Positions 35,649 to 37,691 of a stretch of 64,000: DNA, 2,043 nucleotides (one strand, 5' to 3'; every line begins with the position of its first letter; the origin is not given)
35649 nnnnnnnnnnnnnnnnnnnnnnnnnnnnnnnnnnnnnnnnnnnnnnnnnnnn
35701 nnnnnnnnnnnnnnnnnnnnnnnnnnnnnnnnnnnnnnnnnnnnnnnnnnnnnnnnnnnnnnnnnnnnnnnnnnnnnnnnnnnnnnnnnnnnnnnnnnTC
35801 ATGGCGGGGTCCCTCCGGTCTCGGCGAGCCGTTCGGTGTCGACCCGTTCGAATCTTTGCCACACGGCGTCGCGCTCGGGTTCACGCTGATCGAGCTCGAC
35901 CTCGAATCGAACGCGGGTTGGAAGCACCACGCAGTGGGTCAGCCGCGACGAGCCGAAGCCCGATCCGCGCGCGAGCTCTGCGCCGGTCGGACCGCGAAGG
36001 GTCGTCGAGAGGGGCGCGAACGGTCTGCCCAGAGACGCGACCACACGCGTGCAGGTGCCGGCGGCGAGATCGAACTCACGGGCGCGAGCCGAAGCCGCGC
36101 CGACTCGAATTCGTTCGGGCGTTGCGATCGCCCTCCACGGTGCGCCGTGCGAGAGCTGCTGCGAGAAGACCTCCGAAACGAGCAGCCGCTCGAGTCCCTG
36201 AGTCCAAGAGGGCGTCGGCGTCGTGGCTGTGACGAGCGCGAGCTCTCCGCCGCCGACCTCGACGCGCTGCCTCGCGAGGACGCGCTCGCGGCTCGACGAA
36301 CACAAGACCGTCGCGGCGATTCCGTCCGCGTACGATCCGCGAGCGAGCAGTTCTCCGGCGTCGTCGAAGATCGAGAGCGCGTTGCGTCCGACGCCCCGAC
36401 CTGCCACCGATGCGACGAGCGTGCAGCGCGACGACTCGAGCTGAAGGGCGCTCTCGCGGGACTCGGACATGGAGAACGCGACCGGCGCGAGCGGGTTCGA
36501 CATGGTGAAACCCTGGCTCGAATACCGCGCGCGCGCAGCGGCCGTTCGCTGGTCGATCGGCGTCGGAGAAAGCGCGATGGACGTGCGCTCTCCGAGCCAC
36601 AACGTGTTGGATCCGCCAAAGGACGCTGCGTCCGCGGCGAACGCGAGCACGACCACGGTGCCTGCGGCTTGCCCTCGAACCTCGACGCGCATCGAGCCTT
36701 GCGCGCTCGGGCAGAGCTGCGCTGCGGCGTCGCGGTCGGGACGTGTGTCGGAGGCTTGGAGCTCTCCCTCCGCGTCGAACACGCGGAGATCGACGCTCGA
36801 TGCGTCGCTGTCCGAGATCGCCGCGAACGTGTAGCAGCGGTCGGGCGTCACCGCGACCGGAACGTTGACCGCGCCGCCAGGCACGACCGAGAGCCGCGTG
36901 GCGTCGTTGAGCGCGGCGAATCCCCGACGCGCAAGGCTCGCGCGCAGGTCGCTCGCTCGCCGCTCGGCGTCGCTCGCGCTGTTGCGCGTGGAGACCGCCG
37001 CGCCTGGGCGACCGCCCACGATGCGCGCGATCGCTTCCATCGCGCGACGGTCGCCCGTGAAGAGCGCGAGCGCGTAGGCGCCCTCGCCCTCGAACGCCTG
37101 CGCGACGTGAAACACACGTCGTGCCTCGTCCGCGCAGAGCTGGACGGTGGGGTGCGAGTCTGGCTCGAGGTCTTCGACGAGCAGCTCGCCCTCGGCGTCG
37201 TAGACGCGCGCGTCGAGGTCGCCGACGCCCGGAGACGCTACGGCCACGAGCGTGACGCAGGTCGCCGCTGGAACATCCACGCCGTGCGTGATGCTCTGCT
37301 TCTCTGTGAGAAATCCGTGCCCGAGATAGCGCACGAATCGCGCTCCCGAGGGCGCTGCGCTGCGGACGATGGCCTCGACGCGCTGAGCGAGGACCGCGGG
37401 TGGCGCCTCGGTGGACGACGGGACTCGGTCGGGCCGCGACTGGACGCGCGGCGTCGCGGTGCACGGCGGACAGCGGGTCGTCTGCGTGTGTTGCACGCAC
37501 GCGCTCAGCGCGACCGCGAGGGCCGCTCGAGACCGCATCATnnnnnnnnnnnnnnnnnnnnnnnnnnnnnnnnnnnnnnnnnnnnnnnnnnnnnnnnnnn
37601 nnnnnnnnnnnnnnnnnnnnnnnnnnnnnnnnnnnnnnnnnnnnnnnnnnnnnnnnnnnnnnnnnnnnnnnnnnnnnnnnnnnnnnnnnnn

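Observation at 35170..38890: A coupled operon of three lipoproteins built from seven Cys-pair modules with no enzymatic domain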

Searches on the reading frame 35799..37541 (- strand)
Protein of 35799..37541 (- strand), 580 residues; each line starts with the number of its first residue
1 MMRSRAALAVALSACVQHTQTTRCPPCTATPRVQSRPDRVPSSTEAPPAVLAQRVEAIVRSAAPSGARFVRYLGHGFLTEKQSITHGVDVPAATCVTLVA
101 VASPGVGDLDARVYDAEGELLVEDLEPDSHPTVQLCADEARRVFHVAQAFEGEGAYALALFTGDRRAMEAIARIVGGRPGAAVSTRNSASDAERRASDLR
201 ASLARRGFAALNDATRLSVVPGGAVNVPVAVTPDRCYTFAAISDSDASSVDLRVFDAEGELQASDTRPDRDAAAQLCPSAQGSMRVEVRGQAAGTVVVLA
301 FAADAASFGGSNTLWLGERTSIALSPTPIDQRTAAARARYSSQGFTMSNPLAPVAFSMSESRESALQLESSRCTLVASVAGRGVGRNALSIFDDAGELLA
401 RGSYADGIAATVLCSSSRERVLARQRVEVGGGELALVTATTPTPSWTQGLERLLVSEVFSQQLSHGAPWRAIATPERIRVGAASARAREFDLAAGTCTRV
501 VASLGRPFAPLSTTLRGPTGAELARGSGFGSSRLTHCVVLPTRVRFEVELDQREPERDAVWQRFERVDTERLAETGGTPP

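Call 5: search_protein_families(library=pfam, proteins=[window:35799-37541:-], max_evalue=1)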
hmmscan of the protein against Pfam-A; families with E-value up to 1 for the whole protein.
window:35799-37541:- (580 aa): 2 families
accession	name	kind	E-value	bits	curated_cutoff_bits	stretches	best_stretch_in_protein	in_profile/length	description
PF20789.3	4HBT_3C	-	0.045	14.4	24.1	0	101-121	111-131/140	Acyl-CoA thioesterase C-terminal domain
PF22608.2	DNAX_ATPase_lid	-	0.11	12.8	27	0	262-285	11-34/49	DNA polymerase III clamp loader subunit, ATPase lid domain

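Call 6: search_protein_families(library=ncbifam, proteins=[window:35799-37541:-], max_evalue=1)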
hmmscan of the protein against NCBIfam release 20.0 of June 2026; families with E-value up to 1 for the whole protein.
window:35799-37541:- (580 aa): 0 families

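Call 9: find_homologous_proteins(query=window:35799-37541:-)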
Query window:35799-37541:- (580 aa): 29 proteins with E <= 0.001 among 8000 candidates.
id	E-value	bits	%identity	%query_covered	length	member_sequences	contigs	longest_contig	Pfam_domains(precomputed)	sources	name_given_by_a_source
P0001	0.0e+0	1244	100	100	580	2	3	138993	-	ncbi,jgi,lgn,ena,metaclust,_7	metaclust:\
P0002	4.7e-294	995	79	100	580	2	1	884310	-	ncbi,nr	ncbi:MAG: hypothetical protein JNK05_19470 [Myxococcales bacterium]|nr:hypothetical protein [Myxococ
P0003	1.8e-230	785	70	92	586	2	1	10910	-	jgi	jgi:hypothetical protein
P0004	9.1e-227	773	66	98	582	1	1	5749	-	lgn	-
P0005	3.2e-226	771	64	98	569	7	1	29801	-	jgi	jgi:hypothetical protein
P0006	1.9e-223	762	67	92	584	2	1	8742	-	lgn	-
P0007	8.9e-222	756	63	99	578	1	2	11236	-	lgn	-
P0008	2.6e-214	731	62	100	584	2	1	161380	-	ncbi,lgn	ncbi:MAG: hypothetical protein U0269_25555 [Polyangiales bacterium]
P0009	4.3e-212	724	61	97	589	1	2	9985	-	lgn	-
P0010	1.9e-210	719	61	100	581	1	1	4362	-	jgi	jgi:hypothetical protein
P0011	2.1e-208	712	60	99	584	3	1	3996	-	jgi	-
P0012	1.8e-198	679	63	92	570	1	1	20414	-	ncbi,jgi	jgi:hypothetical protein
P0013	2.9e-189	649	61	92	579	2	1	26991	-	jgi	jgi:hypothetical protein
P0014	3.3e-143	497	47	97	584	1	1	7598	-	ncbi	-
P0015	2.3e-142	494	50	90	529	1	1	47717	-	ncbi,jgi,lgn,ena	jgi:hypothetical protein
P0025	3.0e-109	385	41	86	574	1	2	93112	PF04151.22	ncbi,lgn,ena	-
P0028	2.2e-74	270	35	92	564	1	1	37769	-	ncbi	-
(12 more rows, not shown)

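Call 11: find_encoding_contigs(protein=P0025, flank=8000, max_places=2)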
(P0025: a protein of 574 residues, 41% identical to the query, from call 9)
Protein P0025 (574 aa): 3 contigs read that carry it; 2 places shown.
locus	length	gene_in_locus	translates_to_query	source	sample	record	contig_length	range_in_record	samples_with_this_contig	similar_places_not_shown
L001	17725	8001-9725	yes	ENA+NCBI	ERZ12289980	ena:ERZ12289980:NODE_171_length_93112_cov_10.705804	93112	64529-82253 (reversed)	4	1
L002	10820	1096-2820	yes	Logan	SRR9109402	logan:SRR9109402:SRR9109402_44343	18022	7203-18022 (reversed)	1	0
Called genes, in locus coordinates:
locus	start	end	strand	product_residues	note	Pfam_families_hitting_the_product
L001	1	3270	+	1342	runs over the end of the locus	PF00069:Pkinase, PF07714:PK_Tyr_Ser-Thr, PF13191:AAA_16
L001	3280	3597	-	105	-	-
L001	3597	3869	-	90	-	PF02597:ThiS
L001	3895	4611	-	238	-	PF00899:ThiF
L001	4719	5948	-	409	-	-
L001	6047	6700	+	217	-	PF07466:DUF1517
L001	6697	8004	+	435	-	-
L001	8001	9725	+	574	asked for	PF04151:PPC (faint)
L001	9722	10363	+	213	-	-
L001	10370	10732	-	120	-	-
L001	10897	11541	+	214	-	PF00440:TetR_N, PF14514:TetR_C_9, PF17938:TetR_C_29 (weak)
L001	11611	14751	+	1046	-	PF00067:p450, PF00258:Flavodoxin_1, PF00667:FAD_binding_1, PF00175:NAD_binding_1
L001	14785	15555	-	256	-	PF01182:Glucosamine_iso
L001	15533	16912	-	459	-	PF00479:G6PD_N, PF02781:G6PD_C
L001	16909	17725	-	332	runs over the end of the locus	PF03446:NAD_binding_2, PF00393:6PGD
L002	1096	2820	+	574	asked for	PF04151:PPC (faint)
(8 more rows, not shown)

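Call 12: find_encoding_contigs(protein=P0028, flank=8000, max_places=2)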
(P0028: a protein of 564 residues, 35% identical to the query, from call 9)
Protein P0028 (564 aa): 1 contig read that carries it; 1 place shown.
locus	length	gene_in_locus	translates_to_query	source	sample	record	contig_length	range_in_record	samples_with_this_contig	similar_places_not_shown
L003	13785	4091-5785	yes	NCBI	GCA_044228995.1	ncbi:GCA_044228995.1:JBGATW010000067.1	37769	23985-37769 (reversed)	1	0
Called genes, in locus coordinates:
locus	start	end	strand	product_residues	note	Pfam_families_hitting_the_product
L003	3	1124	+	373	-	?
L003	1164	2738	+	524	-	PF13646:HEAT_2 (weak), PF01170:UPF0020, PF05175:MTS (weak)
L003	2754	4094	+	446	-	-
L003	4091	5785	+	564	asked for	-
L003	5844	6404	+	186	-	-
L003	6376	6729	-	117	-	-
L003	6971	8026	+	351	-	PF13231:PMT_2 (weak)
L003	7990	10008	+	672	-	-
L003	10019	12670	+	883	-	PF13231:PMT_2 (weak)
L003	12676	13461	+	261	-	-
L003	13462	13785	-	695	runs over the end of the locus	PF02012:BNR (faint)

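Call 20: search_solved_structures(query=A1, max_evalue=10, show_alignments=2)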
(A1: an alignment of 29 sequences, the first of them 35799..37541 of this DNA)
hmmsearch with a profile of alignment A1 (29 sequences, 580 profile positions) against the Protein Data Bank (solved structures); distinct sequences matched with E-value up to 10: 9.
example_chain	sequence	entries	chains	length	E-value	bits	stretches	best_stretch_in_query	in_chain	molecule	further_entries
8te5_A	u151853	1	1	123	0.1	14.3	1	504-567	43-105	V-set and immunoglobulin domain-containing protein 4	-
9ezh_A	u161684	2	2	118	0.12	14.1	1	507-567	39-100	V-set and immunoglobulin domain-containing protein 4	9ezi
8te6_A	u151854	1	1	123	0.12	14.1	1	504-567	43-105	V-set and immunoglobulin domain-containing protein 4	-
2icc_A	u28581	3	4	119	0.12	14.1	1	507-567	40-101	V-set and immunoglobulin domain-containing protein 4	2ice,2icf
9ezu_A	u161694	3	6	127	0.14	13.9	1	507-567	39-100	V-set and immunoglobulin domain-containing protein 4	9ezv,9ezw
2pnd_A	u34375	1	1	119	0.22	13.2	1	507-567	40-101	V-set and immunoglobulin domain containing 4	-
5imm_A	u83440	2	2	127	0.26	13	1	507-567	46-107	Protein Vsig4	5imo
5imk_A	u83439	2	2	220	0.45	12.2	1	507-567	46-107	V-set and immunoglobulin domain-containing protein 4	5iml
3f2e_A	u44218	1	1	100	1.6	10.4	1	149-186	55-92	SIRV coat protein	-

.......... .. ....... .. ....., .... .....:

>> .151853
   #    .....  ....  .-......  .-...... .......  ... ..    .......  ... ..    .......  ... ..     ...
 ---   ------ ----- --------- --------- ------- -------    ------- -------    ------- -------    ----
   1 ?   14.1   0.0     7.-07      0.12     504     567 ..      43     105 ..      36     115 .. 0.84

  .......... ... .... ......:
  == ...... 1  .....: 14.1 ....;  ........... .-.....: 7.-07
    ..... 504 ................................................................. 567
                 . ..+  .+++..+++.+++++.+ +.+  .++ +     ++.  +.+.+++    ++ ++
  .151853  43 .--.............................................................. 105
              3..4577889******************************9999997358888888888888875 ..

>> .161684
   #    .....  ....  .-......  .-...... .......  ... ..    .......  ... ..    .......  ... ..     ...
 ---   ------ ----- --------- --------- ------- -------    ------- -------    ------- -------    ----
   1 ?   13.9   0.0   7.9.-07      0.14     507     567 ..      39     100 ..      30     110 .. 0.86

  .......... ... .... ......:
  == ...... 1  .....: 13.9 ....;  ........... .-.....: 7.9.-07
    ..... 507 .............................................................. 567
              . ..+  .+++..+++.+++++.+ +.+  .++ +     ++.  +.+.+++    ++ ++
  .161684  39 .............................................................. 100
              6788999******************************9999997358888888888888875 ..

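Call 22: find_encoding_contigs(protein=P0008, flank=8000, max_places=1)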
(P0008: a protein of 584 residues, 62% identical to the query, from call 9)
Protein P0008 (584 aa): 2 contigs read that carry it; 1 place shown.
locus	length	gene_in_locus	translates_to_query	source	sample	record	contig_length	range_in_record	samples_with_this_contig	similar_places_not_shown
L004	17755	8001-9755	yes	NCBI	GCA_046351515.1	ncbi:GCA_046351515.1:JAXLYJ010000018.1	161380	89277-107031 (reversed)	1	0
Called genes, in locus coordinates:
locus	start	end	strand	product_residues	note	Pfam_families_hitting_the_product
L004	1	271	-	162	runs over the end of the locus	PF14464:Prok-JAB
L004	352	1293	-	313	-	PF00291:PALP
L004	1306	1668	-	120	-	-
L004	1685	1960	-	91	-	PF02597:ThiS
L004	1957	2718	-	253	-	PF00899:ThiF, PF03435:Sacchrp_dh_NADP (faint)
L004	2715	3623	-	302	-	PF00291:PALP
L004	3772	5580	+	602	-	PF00069:Pkinase, PF03109:ABC1 (faint), PF06293:Kdo (weak), PF07714:PK_Tyr_Ser-Thr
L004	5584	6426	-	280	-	PF05951:Peptidase_M15_2, PF08291:Peptidase_M15_3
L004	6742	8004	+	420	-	-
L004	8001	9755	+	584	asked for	-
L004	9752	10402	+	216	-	-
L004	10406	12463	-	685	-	-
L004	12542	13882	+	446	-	-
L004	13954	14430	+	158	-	PF03449:GreA_GreB_N, PF01272:GreA_GreB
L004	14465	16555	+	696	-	PF00270:DEAD, PF04851:ResIII, PF00271:Helicase_C, PF19833:RecG_dom3_C (weak)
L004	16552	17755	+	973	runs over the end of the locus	PF00884:Sulfatase, PF01663:Phosphodiest (faint), PF16347:SGSH_C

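Call 23: find_encoding_contigs(protein=P0015, flank=8000, max_places=1)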
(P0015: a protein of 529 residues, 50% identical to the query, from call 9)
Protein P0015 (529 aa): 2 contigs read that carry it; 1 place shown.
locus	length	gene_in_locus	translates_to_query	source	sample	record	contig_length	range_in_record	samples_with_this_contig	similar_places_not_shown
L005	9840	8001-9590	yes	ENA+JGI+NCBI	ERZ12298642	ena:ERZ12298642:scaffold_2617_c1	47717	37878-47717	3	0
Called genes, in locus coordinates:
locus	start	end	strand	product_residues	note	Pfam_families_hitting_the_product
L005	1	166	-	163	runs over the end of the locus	PF14464:Prok-JAB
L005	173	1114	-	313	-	PF00291:PALP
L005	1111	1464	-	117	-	-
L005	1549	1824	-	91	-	PF02597:ThiS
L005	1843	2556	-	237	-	PF00899:ThiF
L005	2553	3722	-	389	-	PF00291:PALP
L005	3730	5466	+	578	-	PF00069:Pkinase, PF03109:ABC1 (faint), PF06293:Kdo, PF07714:PK_Tyr_Ser-Thr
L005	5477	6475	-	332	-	PF05951:Peptidase_M15_2, PF08291:Peptidase_M15_3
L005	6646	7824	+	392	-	-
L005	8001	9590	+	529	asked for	-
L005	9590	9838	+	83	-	?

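Call 25: predict_structure(alignment_id=A1)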
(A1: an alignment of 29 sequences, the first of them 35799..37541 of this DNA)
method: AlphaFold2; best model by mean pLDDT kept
length: 580 residues; sequences in the alignment: 29
mean_pLDDT: 84.3   pTM: 0.58
mean pLDDT of the five models: 84.3, 83.4, 83.1, 82.4, 80.7
residues with pLDDT >= 90: 325; 70-90: 171; 50-70: 30; < 50: 54
segments of 3 or more residues with pLDDT < 50: 1-5, 7-9, 11-43, 184-188, 573-580
pLDDT, mean of each block of 10 residues (from residue 1): 45 42 43 40 70 95 94 95 94 92 93 90 90 89 95 96 91 83 48 88 91 85 83 91 81 84 85 88 88 89 82 59 80 93 90 91 95 96 92 94 91 95 93 96 94 93 84 92 84 93 88 92 86 89 95 90 88 41
secondary structure, 60 per line:
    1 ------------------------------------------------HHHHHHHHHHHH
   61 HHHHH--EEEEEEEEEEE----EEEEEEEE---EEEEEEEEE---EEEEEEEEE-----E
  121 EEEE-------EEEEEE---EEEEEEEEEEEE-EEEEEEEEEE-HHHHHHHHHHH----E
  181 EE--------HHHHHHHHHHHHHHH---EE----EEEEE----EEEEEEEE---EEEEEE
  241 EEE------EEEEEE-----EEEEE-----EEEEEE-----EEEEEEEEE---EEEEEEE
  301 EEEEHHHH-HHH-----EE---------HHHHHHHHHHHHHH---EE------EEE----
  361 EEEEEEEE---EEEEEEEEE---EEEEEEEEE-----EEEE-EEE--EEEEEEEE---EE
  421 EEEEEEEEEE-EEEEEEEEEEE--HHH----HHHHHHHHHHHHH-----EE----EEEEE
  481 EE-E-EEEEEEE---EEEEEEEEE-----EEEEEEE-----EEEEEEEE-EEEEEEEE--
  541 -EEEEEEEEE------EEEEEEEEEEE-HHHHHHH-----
elements in order: H49-65 E68-78 E83-90 E94-102 E106-114 E120-124 E132-137 E141-152 E154-163 H165-175 E180-182 H191-205 E215-219 E224-231 E235-243 E250-255 E261-265 E271-276 E282-290 E294-304 H305-308 H329-342 E354-356 E361-368 E372-380 E384-392 E398-401 E403-405 E408-415 E419-430 E432-442 H452-464 E476-482 E486-492 E496-504 E510-516 E522-529 E531-538 E542-550 E557-567 H569-575

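Call 31: search_protein_families(library=pfam, alignment_id=A1, max_evalue=1)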
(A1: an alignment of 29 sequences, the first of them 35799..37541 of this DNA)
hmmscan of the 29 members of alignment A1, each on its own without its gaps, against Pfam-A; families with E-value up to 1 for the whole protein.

A. member 1, window:35799-37541:- (580 aa): 2 families
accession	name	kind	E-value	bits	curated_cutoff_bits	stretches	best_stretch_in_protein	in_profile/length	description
PF20789.3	4HBT_3C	-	0.045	14.4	24.1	0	101-121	111-131/140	Acyl-CoA thioesterase C-terminal domain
PF22608.2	DNAX_ATPase_lid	-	0.11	12.8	27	0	262-285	11-34/49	DNA polymerase III clamp loader subunit, ATPase lid domain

B. families by the number of members that match (of 29 scanned): 15 families
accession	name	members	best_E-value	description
PF20789.3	4HBT_3C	8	0.0059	Acyl-CoA thioesterase C-terminal domain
PF04151.21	PPC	4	3.3e-05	Bacterial pre-peptidase C-terminal domain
PF20079.4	DUF6474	2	0.04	Family of unknown function (DUF6474)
PF22091.2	DUF6941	2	0.065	Family of unknown function (DUF6941)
PF13629.12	T2SS-T3SS_pil_N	2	0.098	Pilus formation protein N terminal region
PF24156.1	DUF7407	1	0.03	Domain of unknown function (DUF7407)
PF08310.17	LGFP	1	0.036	LGFP repeat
PF19462.4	DUF5999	1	0.065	Family of unknown function (DUF5999)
PF18342.7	LytB_SH3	1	0.08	Endo-beta-N-acetylglucosaminidase LytB SH3 domain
PF22608.2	DNAX_ATPase_lid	1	0.11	DNA polymerase III clamp loader subunit, ATPase lid domain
PF04234.18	CopC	1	0.12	CopC domain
PF17196.9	DUF5133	1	0.17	Protein of unknown function (DUF5133)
PF01882.25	DUF58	1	0.2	Protein of unknown function DUF58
PF22659.2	YycE-like_C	1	0.21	YycE-like C-terminal domain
PF13288.12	DXPR_C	1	0.21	DXP reductoisomerase C-terminal domain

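Call 35: search_protein_representatives(alignment_id=A1)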
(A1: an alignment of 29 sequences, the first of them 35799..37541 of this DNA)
Query: 29 sequences, 580 profile positions. Proteins with E-value up to 0.001 (for the whole library): 1593; up to 1e-10: 706; up to 1e-30: 211. The best 150 are listed.
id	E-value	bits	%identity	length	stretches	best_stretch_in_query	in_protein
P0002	9.5e-255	863.1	-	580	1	3-579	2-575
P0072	4.1e-237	804.9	-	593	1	8-571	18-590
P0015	1.6e-212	723.6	-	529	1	50-575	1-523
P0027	3.1e-201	686.4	-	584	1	4-576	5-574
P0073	2.1e-199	680.3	-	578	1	7-571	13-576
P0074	3.6e-190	649.8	-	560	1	25-575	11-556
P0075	1.6e-187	641.1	-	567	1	10-573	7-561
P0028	1.7e-177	608.0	-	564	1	3-574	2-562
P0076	2.2e-167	574.6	-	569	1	6-570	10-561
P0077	2.7e-153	528.1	-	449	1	123-557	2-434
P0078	3.4e-146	504.6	-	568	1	12-573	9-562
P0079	1.4e-141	489.4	-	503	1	132-475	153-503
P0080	1.3e-128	446.6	-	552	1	8-545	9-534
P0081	1.7e-128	446.2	-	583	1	32-575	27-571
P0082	2.1e-121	422.8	-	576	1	6-566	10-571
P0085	4.1e-113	395.4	-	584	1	7-559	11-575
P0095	6.4e-95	335.3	-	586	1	5-540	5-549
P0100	3.2e-92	326.4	-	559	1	7-546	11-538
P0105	2.8e-89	316.7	-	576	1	5-559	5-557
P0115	2.4e-82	293.8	-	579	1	4-573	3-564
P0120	9.7e-78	278.6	-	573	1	6-510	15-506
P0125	5.4e-73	262.9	-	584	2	48-485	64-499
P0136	6.8e-64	232.9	-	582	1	12-541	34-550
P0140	1.0e-62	229.0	-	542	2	40-465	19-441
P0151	5.1e-58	213.5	-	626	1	7-545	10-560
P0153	5.4e-57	210.1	-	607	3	80-439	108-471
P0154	8.7e-57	209.4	-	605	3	195-518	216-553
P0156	4.4e-56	207.1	-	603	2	39-444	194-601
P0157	5.6e-56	206.8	-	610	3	41-302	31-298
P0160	6.7e-56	206.5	-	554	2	52-440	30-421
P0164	4.8e-55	203.7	-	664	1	33-460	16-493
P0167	1.8e-53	198.5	-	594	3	180-442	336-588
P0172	4.1e-52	194.0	-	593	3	189-442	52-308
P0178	8.1e-50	186.4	-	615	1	54-556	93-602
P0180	3.2e-49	184.5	-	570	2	6-435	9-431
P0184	3.6e-48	181.0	-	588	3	189-440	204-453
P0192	1.7e-45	172.2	-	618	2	180-519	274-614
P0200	1.1e-44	169.5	-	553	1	5-556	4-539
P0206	5.4e-43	163.9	-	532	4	197-300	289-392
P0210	2.4e-42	161.7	-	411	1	150-553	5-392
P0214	4.5e-42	160.8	-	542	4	186-303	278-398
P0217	7.3e-41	156.9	-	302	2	9-161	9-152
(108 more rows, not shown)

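Call 40: search_protein_families(library=pfam, alignment_id=A3, max_evalue=0.01)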
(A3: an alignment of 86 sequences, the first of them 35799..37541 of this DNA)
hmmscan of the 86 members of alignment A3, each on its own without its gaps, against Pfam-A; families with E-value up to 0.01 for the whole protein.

A. member 1, window:35799-37541:- (580 aa): 0 families

B. families by the number of members that match (of 86 scanned): 8 families
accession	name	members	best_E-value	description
PF04151.21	PPC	22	2e-11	Bacterial pre-peptidase C-terminal domain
PF00801.26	PKD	3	0.0021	PKD domain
PF14344.12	DUF4397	2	0.0011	Domain of unknown function (DUF4397)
PF17845.7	FbpC_C_terminal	1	2.6e-07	FbpC C-terminal regulatory nucleotide binding domain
PF24107.1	DUF7382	1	0.00042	Domain of unknown function (DUF7382)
PF00630.25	Filamin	1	0.001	Filamin/ABP280 repeat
PF08272.16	Zn_Ribbon_Topo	1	0.0038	Topoisomerase I zinc-ribbon-like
PF20789.3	4HBT_3C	1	0.0079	Acyl-CoA thioesterase C-terminal domain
